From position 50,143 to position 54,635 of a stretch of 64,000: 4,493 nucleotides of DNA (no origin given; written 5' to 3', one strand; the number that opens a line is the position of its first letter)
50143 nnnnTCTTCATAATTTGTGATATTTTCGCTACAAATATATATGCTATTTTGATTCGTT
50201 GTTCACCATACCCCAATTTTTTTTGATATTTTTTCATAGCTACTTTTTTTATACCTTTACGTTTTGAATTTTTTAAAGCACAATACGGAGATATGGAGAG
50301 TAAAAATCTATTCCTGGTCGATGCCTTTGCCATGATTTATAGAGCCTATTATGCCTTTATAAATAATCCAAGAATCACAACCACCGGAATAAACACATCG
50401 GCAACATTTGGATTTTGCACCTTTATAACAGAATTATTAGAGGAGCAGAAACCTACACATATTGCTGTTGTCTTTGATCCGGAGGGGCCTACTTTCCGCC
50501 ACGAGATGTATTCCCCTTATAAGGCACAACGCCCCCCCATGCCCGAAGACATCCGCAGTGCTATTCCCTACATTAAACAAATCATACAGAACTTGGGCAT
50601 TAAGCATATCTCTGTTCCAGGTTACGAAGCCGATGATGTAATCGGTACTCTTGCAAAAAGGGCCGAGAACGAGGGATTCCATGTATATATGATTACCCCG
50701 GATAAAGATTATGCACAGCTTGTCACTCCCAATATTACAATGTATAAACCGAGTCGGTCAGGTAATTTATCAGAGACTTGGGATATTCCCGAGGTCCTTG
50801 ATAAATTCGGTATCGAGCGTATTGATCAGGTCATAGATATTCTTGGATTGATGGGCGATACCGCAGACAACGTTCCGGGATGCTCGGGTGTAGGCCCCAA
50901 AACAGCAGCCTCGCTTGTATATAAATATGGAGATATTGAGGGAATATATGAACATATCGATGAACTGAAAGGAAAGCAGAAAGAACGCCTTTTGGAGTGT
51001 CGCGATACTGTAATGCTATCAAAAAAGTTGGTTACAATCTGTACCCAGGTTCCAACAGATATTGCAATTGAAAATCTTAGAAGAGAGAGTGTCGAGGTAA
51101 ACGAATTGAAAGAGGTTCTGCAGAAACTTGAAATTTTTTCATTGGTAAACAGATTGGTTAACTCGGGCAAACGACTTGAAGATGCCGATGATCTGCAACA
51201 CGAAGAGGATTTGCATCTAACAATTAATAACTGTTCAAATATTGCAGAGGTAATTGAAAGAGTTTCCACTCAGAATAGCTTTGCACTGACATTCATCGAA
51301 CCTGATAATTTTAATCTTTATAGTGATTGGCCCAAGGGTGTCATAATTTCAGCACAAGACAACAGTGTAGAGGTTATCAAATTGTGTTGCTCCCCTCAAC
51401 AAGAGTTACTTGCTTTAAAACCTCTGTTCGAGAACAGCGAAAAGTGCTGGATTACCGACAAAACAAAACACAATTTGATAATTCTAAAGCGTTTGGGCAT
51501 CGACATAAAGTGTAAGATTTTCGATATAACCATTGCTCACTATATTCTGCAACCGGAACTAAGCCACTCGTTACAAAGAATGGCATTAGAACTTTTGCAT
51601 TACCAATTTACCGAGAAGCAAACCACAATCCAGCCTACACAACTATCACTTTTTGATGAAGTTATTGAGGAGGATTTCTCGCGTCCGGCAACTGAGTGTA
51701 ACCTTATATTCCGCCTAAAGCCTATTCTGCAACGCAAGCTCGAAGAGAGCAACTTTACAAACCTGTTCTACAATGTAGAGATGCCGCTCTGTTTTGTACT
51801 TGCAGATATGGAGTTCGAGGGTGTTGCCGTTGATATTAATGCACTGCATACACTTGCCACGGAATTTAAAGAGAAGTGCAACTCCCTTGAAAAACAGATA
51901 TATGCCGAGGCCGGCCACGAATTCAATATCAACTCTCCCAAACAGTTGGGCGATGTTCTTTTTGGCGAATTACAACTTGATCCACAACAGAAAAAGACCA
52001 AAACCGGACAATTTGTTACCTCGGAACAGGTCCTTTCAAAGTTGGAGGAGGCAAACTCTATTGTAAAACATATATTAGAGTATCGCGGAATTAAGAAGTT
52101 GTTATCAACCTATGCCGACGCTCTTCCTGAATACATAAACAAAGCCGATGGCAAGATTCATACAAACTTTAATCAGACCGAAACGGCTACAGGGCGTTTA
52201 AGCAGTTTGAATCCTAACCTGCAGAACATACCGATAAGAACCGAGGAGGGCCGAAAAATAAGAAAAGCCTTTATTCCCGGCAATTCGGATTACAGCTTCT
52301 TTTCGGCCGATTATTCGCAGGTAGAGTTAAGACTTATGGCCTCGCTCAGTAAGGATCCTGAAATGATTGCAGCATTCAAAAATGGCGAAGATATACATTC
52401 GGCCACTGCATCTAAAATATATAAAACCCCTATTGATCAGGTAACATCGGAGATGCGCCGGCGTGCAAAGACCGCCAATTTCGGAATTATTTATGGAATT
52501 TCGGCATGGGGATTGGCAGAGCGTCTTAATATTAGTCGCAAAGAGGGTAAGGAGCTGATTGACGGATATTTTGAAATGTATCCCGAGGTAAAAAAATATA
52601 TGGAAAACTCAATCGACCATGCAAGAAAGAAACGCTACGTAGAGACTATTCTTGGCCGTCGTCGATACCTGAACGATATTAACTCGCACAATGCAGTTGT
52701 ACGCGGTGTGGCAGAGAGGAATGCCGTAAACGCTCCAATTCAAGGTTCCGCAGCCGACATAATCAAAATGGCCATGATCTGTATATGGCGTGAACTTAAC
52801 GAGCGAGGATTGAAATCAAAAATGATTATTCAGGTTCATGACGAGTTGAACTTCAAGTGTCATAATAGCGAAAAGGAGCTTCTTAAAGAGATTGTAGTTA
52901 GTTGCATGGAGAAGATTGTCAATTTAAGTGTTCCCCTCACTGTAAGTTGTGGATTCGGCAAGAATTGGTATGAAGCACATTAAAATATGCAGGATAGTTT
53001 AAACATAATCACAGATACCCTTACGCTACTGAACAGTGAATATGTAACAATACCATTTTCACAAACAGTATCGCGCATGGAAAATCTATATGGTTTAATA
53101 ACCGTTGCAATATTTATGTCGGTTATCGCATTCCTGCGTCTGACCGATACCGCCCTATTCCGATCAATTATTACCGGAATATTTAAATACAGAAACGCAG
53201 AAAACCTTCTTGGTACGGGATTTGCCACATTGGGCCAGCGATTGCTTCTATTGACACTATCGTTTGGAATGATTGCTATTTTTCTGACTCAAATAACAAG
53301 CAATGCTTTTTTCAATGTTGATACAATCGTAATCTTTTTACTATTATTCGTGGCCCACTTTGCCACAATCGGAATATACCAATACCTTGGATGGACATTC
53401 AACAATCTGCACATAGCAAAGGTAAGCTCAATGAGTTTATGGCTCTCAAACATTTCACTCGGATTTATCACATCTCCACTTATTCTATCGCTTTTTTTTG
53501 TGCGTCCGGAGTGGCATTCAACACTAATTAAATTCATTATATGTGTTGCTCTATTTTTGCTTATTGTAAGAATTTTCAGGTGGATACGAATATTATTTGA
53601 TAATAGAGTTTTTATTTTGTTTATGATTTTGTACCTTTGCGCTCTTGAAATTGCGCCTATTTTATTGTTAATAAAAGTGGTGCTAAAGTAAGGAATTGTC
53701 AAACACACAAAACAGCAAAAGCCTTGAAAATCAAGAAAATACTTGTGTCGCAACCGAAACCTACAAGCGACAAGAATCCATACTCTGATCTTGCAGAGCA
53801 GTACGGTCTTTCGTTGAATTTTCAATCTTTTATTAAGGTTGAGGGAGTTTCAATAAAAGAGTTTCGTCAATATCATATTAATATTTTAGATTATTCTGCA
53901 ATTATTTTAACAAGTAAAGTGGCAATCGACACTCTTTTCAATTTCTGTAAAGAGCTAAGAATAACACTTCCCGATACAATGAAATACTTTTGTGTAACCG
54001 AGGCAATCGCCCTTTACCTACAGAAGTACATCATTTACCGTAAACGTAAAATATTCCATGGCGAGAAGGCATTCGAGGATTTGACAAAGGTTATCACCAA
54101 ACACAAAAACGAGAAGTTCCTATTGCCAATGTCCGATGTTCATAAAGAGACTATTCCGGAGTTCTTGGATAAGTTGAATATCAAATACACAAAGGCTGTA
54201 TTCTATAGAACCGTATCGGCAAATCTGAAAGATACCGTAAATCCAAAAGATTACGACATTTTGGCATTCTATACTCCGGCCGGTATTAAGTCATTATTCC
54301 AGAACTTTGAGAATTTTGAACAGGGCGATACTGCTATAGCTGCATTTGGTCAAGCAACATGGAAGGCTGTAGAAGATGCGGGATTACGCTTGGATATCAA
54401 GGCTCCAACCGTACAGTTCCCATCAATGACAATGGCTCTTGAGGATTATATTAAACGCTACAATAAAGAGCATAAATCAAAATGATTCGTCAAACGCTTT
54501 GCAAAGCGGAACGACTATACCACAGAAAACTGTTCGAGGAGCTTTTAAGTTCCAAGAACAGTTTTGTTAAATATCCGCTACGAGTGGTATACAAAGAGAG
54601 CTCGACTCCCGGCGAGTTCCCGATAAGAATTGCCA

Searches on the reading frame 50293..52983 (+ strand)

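Call 68: search_protein_families(library=pfam, proteins=[window:50293-52983:+], max_evalue=0.00001)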
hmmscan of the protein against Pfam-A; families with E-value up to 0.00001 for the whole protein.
window:50293-52983:+ (896 aa): 4 families
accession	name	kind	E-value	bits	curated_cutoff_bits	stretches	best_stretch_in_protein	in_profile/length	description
PF00476.26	DNA_pol_A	-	5.5e-164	546.1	34.3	1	517-894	3-381/381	DNA polymerase family A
PF02739.22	5_3_exonuc_N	-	1.1e-56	191.5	34.3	1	6-173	2-164/164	5'-3' exonuclease, N-terminal resolvase-like domain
PF01367.25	5_3_exonuc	-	3.8e-30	104.7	40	1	178-267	4-94/97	5'-3' exonuclease, C-terminal SAM fold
PF01612.26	DNA_pol_A_exo1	-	3.3e-11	43.7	23.6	1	311-446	4-138/173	3'-5' exonuclease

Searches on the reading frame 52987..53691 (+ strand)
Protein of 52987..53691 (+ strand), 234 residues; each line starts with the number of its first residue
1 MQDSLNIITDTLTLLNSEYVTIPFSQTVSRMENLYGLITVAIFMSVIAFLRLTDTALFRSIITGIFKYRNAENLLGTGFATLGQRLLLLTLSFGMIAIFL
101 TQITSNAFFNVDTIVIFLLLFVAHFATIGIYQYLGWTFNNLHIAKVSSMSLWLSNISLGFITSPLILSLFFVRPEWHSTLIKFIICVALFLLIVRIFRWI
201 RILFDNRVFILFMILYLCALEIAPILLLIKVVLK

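Call 65: search_protein_families(library=pfam, proteins=[window:52987-53691:+], max_evalue=0.001)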
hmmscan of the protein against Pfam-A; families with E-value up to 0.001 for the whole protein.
window:52987-53691:+ (234 aa): 1 family
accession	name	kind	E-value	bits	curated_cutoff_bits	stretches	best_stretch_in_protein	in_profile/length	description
PF14093.11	DUF4271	-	1.4e-22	81.1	29.7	1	38-231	3-205/206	Domain of unknown function (DUF4271)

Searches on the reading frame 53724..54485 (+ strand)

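Call 65: search_protein_families(library=pfam, proteins=[window:53724-54485:+], max_evalue=0.001)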
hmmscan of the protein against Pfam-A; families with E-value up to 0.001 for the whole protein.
window:53724-54485:+ (253 aa): 1 family
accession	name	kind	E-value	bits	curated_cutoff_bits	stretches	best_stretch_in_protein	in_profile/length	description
PF02602.20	HEM4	-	4.2e-31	108.3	27.5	1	20-236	3-230/231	Uroporphyrinogen-III synthase HemD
